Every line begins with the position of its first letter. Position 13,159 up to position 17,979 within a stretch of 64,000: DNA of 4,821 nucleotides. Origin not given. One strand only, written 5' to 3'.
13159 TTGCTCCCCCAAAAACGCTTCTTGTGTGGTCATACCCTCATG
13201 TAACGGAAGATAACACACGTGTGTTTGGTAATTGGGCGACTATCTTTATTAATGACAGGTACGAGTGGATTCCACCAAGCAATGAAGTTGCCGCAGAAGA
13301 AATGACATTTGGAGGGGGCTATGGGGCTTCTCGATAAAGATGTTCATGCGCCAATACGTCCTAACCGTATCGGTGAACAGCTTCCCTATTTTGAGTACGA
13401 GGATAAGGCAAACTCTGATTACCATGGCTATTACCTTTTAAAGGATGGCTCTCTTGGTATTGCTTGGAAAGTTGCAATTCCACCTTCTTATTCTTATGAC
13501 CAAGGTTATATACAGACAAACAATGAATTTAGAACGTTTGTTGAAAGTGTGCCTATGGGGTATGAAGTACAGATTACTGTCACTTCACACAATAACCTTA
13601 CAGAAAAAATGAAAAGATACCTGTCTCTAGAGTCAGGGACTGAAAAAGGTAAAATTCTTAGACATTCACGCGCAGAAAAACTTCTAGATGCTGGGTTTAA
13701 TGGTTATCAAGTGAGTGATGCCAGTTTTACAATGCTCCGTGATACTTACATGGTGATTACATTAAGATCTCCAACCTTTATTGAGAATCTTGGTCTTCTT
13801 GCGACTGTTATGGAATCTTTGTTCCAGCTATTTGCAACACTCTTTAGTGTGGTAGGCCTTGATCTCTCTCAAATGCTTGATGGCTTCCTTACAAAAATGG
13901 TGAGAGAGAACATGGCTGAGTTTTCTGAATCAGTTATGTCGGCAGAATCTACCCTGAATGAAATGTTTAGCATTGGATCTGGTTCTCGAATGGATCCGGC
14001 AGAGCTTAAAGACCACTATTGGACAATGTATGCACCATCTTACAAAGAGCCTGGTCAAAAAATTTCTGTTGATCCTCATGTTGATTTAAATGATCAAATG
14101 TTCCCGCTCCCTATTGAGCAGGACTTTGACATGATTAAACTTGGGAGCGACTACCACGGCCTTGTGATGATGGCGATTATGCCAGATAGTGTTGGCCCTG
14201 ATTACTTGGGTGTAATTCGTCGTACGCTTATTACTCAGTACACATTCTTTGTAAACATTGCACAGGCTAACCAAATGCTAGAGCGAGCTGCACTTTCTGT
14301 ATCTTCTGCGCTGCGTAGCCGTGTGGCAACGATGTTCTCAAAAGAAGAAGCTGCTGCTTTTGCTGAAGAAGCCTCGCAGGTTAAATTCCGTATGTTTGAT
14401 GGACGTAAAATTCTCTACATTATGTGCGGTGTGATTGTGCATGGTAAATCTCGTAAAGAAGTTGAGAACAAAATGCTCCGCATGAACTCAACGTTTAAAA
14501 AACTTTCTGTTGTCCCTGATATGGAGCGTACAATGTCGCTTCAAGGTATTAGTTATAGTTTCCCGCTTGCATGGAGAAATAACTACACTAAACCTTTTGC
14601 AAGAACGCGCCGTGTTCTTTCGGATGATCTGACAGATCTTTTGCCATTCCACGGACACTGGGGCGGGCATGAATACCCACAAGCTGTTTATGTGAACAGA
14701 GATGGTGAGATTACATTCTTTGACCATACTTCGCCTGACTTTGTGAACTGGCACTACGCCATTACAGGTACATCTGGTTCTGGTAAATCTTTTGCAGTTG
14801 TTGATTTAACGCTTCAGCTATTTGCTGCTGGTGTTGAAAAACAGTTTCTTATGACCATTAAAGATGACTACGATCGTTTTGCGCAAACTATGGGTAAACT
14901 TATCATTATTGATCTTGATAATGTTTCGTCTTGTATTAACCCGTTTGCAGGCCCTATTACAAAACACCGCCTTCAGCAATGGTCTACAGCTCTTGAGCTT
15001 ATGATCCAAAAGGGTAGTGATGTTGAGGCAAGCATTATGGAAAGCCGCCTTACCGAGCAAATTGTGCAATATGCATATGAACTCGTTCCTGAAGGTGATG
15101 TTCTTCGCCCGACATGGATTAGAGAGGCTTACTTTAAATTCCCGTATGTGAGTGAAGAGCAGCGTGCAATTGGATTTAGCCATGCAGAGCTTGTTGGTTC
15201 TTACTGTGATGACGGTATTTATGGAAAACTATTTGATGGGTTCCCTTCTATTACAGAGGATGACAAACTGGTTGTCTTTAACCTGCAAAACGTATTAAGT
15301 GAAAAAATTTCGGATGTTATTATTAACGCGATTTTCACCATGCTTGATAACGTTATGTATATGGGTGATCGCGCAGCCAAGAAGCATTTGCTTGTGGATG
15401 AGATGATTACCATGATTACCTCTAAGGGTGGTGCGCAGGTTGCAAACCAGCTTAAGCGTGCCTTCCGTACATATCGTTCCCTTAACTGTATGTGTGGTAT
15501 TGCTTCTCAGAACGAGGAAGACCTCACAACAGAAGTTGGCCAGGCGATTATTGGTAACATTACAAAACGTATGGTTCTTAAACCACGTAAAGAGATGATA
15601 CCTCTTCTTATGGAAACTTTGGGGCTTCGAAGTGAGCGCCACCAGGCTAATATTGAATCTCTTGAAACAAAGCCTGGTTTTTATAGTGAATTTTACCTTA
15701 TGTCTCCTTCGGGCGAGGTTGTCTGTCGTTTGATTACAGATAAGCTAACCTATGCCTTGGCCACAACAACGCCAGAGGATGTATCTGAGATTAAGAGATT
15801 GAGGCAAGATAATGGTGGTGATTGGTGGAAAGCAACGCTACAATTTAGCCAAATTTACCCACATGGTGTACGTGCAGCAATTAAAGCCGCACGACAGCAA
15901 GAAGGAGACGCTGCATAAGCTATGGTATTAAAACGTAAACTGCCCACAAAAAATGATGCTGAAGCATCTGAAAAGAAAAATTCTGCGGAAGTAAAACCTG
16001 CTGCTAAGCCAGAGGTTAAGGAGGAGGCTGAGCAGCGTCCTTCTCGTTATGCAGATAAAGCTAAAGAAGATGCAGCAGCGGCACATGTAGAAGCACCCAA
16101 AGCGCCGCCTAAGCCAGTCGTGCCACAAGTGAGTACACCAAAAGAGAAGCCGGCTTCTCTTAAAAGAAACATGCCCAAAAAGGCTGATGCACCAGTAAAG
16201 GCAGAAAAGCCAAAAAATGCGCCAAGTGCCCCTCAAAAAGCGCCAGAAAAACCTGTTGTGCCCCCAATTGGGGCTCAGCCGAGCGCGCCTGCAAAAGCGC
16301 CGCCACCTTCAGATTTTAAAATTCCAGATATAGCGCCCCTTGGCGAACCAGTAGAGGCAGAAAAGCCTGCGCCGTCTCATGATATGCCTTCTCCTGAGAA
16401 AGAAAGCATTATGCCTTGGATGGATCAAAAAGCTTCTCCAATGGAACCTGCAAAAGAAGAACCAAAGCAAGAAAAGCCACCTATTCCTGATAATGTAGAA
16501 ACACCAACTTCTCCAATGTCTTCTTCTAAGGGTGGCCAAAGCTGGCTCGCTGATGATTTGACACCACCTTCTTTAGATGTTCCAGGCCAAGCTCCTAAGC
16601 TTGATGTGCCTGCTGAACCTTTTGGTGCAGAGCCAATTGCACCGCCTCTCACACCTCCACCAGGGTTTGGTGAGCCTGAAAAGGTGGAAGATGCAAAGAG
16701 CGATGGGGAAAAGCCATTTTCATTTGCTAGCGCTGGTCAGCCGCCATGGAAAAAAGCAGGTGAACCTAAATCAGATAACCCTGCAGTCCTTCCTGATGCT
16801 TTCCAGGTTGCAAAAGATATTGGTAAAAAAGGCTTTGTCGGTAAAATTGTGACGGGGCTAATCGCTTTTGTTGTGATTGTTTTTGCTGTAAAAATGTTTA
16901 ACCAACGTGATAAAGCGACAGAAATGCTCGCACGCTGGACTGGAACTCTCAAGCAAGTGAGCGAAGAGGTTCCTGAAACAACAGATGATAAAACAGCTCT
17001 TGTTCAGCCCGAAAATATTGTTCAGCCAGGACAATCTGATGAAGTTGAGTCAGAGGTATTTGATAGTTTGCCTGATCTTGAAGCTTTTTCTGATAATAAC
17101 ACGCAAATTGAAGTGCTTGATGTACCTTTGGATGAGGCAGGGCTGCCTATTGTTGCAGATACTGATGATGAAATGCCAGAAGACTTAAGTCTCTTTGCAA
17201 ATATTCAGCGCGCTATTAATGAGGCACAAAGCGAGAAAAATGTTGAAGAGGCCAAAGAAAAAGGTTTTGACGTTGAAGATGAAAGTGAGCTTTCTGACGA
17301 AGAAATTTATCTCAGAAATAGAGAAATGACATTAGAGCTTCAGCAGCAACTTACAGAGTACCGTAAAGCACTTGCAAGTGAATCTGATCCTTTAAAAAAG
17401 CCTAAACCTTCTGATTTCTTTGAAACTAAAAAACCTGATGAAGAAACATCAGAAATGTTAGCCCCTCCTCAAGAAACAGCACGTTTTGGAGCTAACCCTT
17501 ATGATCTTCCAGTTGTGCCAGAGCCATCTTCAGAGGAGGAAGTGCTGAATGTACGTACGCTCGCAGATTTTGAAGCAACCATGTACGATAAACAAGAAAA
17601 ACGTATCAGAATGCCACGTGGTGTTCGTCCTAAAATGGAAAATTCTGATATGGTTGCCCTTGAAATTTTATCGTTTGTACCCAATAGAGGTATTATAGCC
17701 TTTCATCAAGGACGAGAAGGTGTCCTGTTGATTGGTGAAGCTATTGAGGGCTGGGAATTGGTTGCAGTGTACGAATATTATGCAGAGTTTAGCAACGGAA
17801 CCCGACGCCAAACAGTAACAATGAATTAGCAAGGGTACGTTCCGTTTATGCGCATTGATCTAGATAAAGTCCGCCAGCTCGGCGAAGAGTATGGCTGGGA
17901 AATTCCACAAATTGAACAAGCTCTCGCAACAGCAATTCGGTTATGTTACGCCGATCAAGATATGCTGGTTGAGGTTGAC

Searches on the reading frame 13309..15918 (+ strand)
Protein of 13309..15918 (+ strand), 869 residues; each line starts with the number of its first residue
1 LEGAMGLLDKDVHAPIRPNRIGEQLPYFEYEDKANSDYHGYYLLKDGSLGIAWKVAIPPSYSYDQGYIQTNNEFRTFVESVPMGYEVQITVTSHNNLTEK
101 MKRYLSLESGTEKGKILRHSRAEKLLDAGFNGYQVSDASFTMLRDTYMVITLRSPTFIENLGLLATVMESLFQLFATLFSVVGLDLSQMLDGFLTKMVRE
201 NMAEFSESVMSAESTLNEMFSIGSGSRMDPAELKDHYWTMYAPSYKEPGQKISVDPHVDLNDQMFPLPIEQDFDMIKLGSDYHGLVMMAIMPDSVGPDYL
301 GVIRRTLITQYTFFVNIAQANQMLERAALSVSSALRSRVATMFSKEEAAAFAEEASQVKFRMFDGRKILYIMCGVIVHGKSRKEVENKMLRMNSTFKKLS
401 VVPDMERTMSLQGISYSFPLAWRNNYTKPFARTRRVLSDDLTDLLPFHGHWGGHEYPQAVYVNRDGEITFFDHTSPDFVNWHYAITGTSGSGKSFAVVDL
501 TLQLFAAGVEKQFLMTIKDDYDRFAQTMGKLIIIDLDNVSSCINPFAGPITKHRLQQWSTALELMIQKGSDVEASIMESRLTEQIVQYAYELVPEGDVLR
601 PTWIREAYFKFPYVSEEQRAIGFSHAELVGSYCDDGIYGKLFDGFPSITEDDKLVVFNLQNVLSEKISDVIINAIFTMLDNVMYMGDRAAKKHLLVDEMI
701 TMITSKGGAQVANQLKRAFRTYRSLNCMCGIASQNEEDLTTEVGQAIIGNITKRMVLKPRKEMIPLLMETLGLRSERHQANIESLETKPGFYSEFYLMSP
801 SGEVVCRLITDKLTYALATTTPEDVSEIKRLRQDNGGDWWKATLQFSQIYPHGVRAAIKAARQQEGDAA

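Call 6: search_protein_families(library=pfam, proteins=[window:13309-15918:+], max_evalue=0.01)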
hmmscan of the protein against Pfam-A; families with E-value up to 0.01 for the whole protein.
window:13309-15918:+ (869 aa): 3 families
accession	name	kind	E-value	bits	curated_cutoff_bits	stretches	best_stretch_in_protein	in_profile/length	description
PF11130.14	TraC_F_IV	-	6.7e-10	39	28.1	1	23-155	3-125/375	TraC protein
PF19044.6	P-loop_TraG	-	2.2e-09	36.9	25.8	1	480-837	29-401/413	TraG P-loop domain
PF12846.13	AAA_10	-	0.00018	21.2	27.5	0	665-749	216-296/362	AAA-like domain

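Call 35: search_dna_similar(query=window:13309-15918:+, collection=plasmids, mode=protein, max_rows=25, max_evalue=0.00001)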
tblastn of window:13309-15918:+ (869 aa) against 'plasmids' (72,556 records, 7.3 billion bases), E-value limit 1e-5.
Records with a match: 4037; places in all: 4076; records where one place covers at least 80% of the query: 0.
Best place of each record, by identity: <60% 4037.
By first word of the organism name: Klebsiella 918; Escherichia 773; Salmonella 583; Enterobacter 351; Acinetobacter 255; Citrobacter 240; Providencia 132; Burkholderia 106; Vibrio 89; Serratia 58; and 103 more.
By predicted mobility (MOB-suite, as given by PLSDB): conjugative 3501; non-mobilizable 378; mobilizable 158.
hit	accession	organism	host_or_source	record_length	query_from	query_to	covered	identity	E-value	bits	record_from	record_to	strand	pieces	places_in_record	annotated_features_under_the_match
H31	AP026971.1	Comamonadaceae bacterium OS-4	-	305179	361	857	57%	28.7%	1e-40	170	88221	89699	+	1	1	hypothetical protein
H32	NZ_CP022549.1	Sphingorhabdus sp. YGSMI21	cell culture,West sea sediment in South ...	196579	358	831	55%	23.9%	3e-17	95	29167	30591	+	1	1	traC: type IV secretion system protein TraC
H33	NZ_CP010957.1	Sphingobium sp. YBL2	cell culture,soil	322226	356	831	55%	23.6%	5e-17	94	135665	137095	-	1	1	traC: type IV secretion system protein TraC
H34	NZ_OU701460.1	Campylobacter upsaliensis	Canis lupus familiaris,feces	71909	417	851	50%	25.8%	2e-20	105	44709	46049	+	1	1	ATP-binding protein | hypothetical protein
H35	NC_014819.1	Asticcacaulis excentricus CB 48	pond water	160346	409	831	49%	26.3%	6e-18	97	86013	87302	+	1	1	traC: type IV secretion system protein TraC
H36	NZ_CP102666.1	Sphingobium sp. JS3065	whole organism,chemical plant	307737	356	831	55%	23.4%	1e-16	93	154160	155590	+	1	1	traC: type IV secretion system protein TraC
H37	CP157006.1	Methylomonas sp. AM2-LC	-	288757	364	828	54%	23.6%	1e-25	122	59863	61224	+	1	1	record has no annotation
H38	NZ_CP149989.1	Morganella morganii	-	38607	383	833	52%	24.3%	4e-9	69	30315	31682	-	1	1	traC: type IV secretion system protein TraC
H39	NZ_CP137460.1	Morganella morganii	Homo sapiens,whole organism,urine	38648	383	833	52%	24.3%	4e-9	69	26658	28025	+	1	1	traC: type IV secretion system protein TraC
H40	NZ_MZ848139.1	Morganella morganii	-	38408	383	833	52%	24.3%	4e-9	68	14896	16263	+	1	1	traC: type IV secretion system protein TraC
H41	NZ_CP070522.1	Morganella morganii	Homo sapiens,pressure ulcer swab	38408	383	833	52%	24.3%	4e-9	68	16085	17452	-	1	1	traC: type IV secretion system protein TraC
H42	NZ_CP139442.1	Morganella morganii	Homo sapiens,Blood sample,blood sample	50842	383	833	52%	24.3%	4e-9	68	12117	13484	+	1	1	traC: type IV secretion system protein TraC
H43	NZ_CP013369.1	Burkholderia ubonensis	soil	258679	407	831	49%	25.5%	2e-19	102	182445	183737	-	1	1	traC: type IV secretion system protein TraC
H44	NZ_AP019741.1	Acinetobacter radioresistens DSM 6976 = NBRC 102413 = CIP ...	-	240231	374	823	52%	24.1%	9e-9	67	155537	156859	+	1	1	TraC family protein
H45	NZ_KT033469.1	Aeromonas salmonicida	-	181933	364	863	58%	21.6%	5e-17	94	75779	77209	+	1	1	traC: type IV secretion system protein TraC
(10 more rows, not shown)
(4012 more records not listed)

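Call 37: get_annotated_region(hit=H31, flank=15000)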
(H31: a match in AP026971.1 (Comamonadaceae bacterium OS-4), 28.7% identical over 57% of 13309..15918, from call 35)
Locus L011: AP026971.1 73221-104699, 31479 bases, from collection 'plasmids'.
description: Comamonadaceae bacterium OS-4 plasmid pOS401 DNA, complete sequence
organism: Comamonadaceae bacterium OS-4 (NCBI taxid 2993873)
taxonomy: Bacteria; Pseudomonadota; Betaproteobacteria; Burkholderiales; Comamonadaceae; ; Comamonadaceae bacterium OS-4
host: -; source: -; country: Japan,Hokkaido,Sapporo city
typing (MOB-suite, as given by PLSDB): non-mobilizable
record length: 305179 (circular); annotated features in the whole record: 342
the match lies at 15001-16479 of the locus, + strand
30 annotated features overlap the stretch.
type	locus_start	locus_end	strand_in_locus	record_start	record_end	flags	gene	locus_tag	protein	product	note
CDS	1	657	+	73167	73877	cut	-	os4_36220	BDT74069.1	hypothetical protein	-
CDS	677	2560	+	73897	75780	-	-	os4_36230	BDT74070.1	hypothetical protein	-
CDS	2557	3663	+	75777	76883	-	-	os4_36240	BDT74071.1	hypothetical protein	-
CDS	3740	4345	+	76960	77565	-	-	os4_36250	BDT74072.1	hypothetical protein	-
CDS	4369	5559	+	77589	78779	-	-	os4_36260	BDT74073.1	hypothetical protein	-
CDS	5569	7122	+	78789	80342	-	-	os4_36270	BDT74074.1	hypothetical protein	-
CDS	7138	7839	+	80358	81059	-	-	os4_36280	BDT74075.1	hypothetical protein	-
CDS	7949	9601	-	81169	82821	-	-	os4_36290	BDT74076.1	hypothetical protein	-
CDS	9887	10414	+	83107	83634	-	virB1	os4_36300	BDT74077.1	type IV secretion system protein virB1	-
CDS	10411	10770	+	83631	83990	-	-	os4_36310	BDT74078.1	hypothetical protein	-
CDS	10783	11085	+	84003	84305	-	-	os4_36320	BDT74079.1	hypothetical protein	-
CDS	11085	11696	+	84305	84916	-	-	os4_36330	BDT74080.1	hypothetical protein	-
CDS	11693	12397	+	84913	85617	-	-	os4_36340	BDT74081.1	hypothetical protein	-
CDS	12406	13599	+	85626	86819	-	-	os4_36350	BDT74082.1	hypothetical protein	-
CDS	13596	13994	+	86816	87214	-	-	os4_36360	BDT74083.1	hypothetical protein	-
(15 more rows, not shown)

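Call 48: search_protein_families(library=ncbifam, proteins=[window:13309-15918:+], max_evalue=0.01)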
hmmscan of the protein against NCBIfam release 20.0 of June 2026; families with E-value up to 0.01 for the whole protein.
window:13309-15918:+ (869 aa): 6 families
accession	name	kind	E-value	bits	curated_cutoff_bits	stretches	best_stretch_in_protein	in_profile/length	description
TIGR02746.1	TraC-F-type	equivalog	3.9e-54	183.8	567.05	1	351-833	298-784/800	type IV secretion system protein TraC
TIGR03744.1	traC_PFL_4706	equivalog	1.7e-19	69.2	520.6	2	345-526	335-520/892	conjugative transfer ATPase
TIGR00929.1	VirB4_CagE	subfamily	6.3e-17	61.1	643.1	1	346-839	306-780/792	VirB4 family type IV secretion/conjugal transfer ATPase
NF010278.0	PRK13721.1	subfamily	6.9e-16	57.3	1177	1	461-834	461-838/874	type IV secretion system protein TraC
NF045975.1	VirB4_plasma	equivalog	1.5e-13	49.4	590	2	632-758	693-831/894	Mbov_0397 family ICE element conjugal transfer ATPase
NF045971.1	conju_CD1110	equivalog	6.7e-08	31.3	325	1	333-776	273-710/752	VirB4-like conjugal transfer ATPase, CD1110 family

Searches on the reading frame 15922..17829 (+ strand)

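Call 3: search_protein_families(library=pfam, proteins=[window:15922-17829:+], max_evalue=1)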
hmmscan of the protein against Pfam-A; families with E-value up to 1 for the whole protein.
window:15922-17829:+ (635 aa): 1 family
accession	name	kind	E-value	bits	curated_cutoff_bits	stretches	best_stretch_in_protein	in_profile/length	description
PF02553.20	CbiN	-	0.21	12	25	1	313-380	4-62/67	Cobalt transport protein component CbiN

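Call 4: search_protein_families(library=phrogs, proteins=[window:15922-17829:+], max_evalue=0.1)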
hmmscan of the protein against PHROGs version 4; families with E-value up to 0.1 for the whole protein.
window:15922-17829:+ (635 aa): 0 families

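Call 8: search_protein_families(library=padloc, proteins=[window:15922-17829:+], max_evalue=0.1)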
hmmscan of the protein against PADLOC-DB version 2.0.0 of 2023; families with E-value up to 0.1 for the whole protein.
window:15922-17829:+ (635 aa): 0 families

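Call 9: search_protein_families(library=ncbifam, proteins=[window:15922-17829:+], max_evalue=0.1)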
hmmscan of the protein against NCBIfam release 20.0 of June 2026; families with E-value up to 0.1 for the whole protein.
window:15922-17829:+ (635 aa): 1 family
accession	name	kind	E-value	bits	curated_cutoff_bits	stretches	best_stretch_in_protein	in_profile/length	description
NF002780.0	PRK02898.1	equivalog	0.039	13.8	84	1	313-380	9-72/104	energy-coupling factor ABC transporter substrate-binding protein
